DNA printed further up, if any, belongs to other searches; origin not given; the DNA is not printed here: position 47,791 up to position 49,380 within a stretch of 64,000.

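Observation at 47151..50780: cysC - sulfotransferase - flippase-like membrane protein - thioesterase cluster (candidate sulfated lipid/glycoconjugate pathway)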

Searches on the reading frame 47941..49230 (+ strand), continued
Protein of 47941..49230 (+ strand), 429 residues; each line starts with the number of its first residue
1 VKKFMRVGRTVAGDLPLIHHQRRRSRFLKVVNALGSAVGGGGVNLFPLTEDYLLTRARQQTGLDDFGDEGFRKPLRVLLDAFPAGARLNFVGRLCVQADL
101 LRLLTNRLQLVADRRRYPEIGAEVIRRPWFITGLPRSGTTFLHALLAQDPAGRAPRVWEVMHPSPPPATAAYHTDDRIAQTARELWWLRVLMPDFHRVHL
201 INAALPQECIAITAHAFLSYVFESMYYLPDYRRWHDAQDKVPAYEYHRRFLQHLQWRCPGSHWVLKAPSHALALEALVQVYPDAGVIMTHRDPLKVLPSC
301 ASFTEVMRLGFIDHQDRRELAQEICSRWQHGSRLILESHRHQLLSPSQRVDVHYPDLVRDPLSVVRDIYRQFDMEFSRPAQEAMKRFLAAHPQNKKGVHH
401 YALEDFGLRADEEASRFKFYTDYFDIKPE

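Call 33: search_protein_families(library=ncbifam, proteins=[L023:11890-14658:-, L048:2990-5746:-, L026:6975-7613:+, L026:14400-15137:-, L011:9378-10337:+, L023:9443-10456:+, L051:6875-7915:+, L071:9177-10187:-, L032:10810-11823:+, L040:9097-10182:+], max_evalue=0.00001)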
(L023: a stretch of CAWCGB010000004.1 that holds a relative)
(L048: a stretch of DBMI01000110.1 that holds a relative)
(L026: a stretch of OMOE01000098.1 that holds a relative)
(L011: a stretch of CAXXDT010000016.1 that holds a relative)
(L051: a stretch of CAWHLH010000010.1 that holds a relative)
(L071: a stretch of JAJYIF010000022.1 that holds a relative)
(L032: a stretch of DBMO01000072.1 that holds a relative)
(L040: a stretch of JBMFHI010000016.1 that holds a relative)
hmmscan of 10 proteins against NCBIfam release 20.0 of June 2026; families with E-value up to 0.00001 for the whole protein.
L023:11890-14658:- (922 aa): 5 families
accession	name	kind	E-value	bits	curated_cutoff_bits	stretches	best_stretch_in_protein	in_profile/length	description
TIGR03480.1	HpnN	hypoth_equivalog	4.6e-154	514.5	751.85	1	9-894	3-856/862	hopanoid biosynthesis associated RND transporter like protein HpnN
NF052374.1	HopndTporHpnN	equivalog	4e-99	332.9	1100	2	280-894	252-854/858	hopanoid transporter HpnN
NF045600.2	BstA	equivalog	1.9e-79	267.6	1400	1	17-896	14-896/903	sterol transporter cytoplasmic membrane protein BstA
TIGR00921.1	2A067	subfamily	1.2e-57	195.5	351.9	2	730-895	555-732/733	hydrophobe/amphiphile efflux-3 (HAE3) family transporter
TIGR00833.1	actII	subfamily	2.2e-30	105.7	874.7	2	273-455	717-904/910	MMPL family RND transporter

L048:2990-5746:- (918 aa): 6 families
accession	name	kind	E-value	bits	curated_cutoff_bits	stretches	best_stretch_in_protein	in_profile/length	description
TIGR03480.1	HpnN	hypoth_equivalog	3.3e-153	511.7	751.85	1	13-900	4-855/862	hopanoid biosynthesis associated RND transporter like protein HpnN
NF052374.1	HopndTporHpnN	equivalog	5.6e-99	332.4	1100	2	283-898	252-854/858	hopanoid transporter HpnN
NF045600.2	BstA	equivalog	7e-81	272.4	1400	1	15-902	9-898/903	sterol transporter cytoplasmic membrane protein BstA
TIGR00921.1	2A067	subfamily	3.5e-57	194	351.9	2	281-457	559-733/733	hydrophobe/amphiphile efflux-3 (HAE3) family transporter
TIGR00833.1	actII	subfamily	2.2e-34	118.9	874.7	2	279-458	720-903/910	MMPL family RND transporter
TIGR00916.1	2A0604s01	subfamily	5.8e-08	32.6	148.6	0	730-834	69-167/231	SecD/SecF family protein translocase subunit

L026:6975-7613:+ (212 aa): 2 families
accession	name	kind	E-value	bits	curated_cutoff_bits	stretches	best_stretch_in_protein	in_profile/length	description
TIGR03481.1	HpnM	hypoth_equivalog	1.3e-27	96.4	160.1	1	34-207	23-199/200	hopanoid biosynthesis associated membrane protein HpnM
NF011697.0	PRK15117.1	equivalog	1.2e-07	31.7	195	1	73-204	65-202/211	phospholipid-binding protein MlaC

L026:14400-15137:- (245 aa): 2 families
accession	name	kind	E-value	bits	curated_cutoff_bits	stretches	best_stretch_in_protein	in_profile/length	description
TIGR03481.1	HpnM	hypoth_equivalog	1.5e-27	96.2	160.1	1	66-242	21-196/200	hopanoid biosynthesis associated membrane protein HpnM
NF011697.0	PRK15117.1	equivalog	3.7e-09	36.7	195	1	51-240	3-200/211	phospholipid-binding protein MlaC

L011:9378-10337:+ (319 aa): 2 families
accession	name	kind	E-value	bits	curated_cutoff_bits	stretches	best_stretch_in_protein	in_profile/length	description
TIGR03476.1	HpnL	subfamily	1.9e-42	145.7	195.65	1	1-313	1-312/318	putative membrane protein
TIGR00374.1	TIGR00374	subfamily_domain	4.2e-13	49.4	43.2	1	11-303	3-297/323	flippase-like domain-containing protein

L023:9443-10456:+ (337 aa): 2 families
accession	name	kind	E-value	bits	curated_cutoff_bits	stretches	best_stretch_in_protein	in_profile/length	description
TIGR03476.1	HpnL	subfamily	9.1e-34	117.2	195.65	1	12-325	5-315/318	putative membrane protein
TIGR00374.1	TIGR00374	subfamily_domain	9e-18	64.7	43.2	1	22-325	7-314/323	flippase-like domain-containing protein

L051:6875-7915:+ (346 aa): 1 family
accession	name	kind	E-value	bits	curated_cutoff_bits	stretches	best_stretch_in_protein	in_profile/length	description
TIGR03476.1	HpnL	subfamily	4e-92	308.9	195.65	1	15-332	2-318/318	putative membrane protein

L071:9177-10187:- (336 aa): 2 families
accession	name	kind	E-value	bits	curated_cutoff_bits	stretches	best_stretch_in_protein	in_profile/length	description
TIGR03476.1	HpnL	subfamily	1.4e-82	277.5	195.65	1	13-325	2-318/318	putative membrane protein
TIGR00374.1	TIGR00374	subfamily_domain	2.8e-10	40.1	43.2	1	28-308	9-296/323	flippase-like domain-containing protein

L032:10810-11823:+ (337 aa): 2 families
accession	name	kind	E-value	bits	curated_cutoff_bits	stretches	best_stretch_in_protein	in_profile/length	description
TIGR03476.1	HpnL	subfamily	7.1e-38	130.7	195.65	1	10-323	3-313/318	putative membrane protein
TIGR00374.1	TIGR00374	subfamily_domain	2.5e-12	46.8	43.2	1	29-326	14-315/323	flippase-like domain-containing protein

L040:9097-10182:+ (361 aa): 2 families
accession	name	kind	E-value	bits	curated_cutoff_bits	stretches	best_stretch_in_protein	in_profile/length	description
TIGR03476.1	HpnL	subfamily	1.1e-32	113.6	195.65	1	38-349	2-313/318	putative membrane protein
TIGR00374.1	TIGR00374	subfamily_domain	1.7e-13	50.7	43.2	1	51-356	7-316/323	flippase-like domain-containing protein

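Call 34: find_encoding_contigs(protein=P0002, flank=10000, max_places=2)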
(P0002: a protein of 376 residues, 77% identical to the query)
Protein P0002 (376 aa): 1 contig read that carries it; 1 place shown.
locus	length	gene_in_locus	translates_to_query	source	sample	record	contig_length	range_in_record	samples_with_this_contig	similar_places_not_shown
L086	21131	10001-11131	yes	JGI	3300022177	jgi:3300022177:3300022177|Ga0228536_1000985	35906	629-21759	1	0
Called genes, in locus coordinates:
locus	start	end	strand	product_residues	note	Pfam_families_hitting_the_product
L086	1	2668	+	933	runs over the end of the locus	PF00072:Response_reg, PF00989:PAS (weak), PF08448:PAS_4 (faint), PF13426:PAS_9, PF13188:PAS_8 (weak), PF00512:HisKA, PF02518:HATPase_c, PF00072:Response_reg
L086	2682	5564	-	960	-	PF12705:PDDEXK_1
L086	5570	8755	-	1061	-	PF00580:UvrD-helicase, PF13245:AAA_19 (faint), PF13361:UvrD_C, PF13538:UvrD_C_2 (faint)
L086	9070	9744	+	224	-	PF01583:APS_kinase, PF13238:AAA_18 (weak), PF13671:AAA_33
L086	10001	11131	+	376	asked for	PF13469:Sulfotransfer_3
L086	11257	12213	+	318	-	PF03706:LPG_synthase_TM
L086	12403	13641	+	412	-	PF03453:MoeA_N, PF00994:MoCF_biosynth, PF03454:MoeA_C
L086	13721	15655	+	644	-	PF03453:MoeA_N, PF00994:MoCF_biosynth, PF03454:MoeA_C, PF12727:PBP_like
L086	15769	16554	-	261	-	PF02596:DUF169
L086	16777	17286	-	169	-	PF14559:TPR_19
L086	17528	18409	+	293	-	PF01370:Epimerase, PF04321:RmlD_sub_bind, PF02719:Polysacc_synt_2 (weak), PF16363:GDP_Man_Dehyd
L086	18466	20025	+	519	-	PF14134:DUF4301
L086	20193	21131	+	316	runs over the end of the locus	PF01464:SLT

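Call 79: search_protein_families(library=pfam, proteins=[L040:6624-7661:+, L043:14638-16020:+, L023:6528-7517:+, L023:10547-11860:+, L039:6789-7763:+, L060:3799-4887:+, L060:4884-5492:+, L060:5531-6664:+, L060:11341-13224:+, L051:2777-3946:+], max_evalue=0.0001)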
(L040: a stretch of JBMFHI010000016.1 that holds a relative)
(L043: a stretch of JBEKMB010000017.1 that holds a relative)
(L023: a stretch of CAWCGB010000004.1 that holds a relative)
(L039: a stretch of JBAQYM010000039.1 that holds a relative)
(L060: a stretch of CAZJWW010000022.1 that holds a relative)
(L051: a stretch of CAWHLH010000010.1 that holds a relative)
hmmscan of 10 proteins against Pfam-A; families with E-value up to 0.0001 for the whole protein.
L040:6624-7661:+ (345 aa): 1 family
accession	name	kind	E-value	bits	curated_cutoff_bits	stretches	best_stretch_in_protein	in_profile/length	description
PF22468.2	ACT_9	-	5.8e-05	23.2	27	0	282-328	13-61/61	ACT domain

L043:14638-16020:+ (460 aa): 1 family
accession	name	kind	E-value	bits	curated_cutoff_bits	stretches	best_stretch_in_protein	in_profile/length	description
PF01066.26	CDP-OH_P_transf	-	6.4e-14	53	22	1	240-388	3-138/152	CDP-alcohol phosphatidyltransferase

L023:6528-7517:+ (329 aa): 2 families
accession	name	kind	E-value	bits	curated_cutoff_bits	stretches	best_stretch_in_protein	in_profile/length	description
PF13360.13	PQQ_2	-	5.8e-12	46.2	27.6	2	172-306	3-144/233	Outer membrane protein assembly factor BamB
PF01436.27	NHL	-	1.2e-10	41.4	20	0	153-174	3-25/28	NHL repeat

L023:10547-11860:+ (437 aa): 2 families
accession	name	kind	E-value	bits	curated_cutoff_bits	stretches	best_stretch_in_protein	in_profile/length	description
PF04055.27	Radical_SAM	-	8.7e-18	65.5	29.5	1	169-318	2-157/166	Radical SAM superfamily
PF02310.24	B12-binding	-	6e-09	36.2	32.1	1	30-119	15-116/121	B12 binding domain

L039:6789-7763:+ (324 aa): 1 family
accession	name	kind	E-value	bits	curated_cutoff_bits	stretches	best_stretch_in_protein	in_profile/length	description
PF04055.27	Radical_SAM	-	1.4e-17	64.8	29.5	1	32-180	2-163/166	Radical SAM superfamily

L060:3799-4887:+ (362 aa): 1 family
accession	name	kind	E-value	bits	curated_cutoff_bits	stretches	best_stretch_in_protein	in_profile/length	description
PF00494.24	SQS_PSY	-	3.3e-58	197.9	26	1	27-317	2-262/263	Squalene/phytoene synthase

L060:4884-5492:+ (202 aa): 1 family
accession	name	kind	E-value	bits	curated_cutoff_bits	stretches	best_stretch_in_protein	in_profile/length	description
PF00293.34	NUDIX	-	3.2e-18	66.4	21.1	1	46-176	2-134/134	NUDIX domain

L060:5531-6664:+ (377 aa): 2 families
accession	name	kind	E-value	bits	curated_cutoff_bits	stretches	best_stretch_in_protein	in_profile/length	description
PF11946.13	DUF3463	-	1.4e-58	196.9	31.3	1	195-331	1-133/134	Domain of unknown function (DUF3463)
PF04055.27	Radical_SAM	-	1.2e-19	71.5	29.5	1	37-186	6-165/166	Radical SAM superfamily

L060:11341-13224:+ (627 aa): 6 families
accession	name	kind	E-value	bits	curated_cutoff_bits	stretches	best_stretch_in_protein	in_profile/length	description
PF13292.11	DXP_synthase_N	-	3.3e-122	407.5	21.2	1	9-280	1-274/274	1-deoxy-D-xylulose-5-phosphate synthase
PF02779.29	Transket_pyr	-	2.6e-43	148.1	27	1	316-476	3-171/174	Transketolase, pyrimidine binding domain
PF02780.25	Transketolase_C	-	1.5e-26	93.2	25.9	1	492-608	1-124/124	Transketolase, C-terminal domain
PF02775.26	TPP_enzyme_C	-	3.4e-06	27.4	21.9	1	113-181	22-84/151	Thiamine pyrophosphate enzyme, C-terminal TPP binding domain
PF00456.26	Transketolase_N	-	5.2e-05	22.8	22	0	28-188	4-192/334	Transketolase, thiamine diphosphate binding domain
PF00676.26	E1_dh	-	6e-05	22.6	22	0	119-185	101-167/300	Dehydrogenase E1 component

L051:2777-3946:+ (389 aa): 0 families
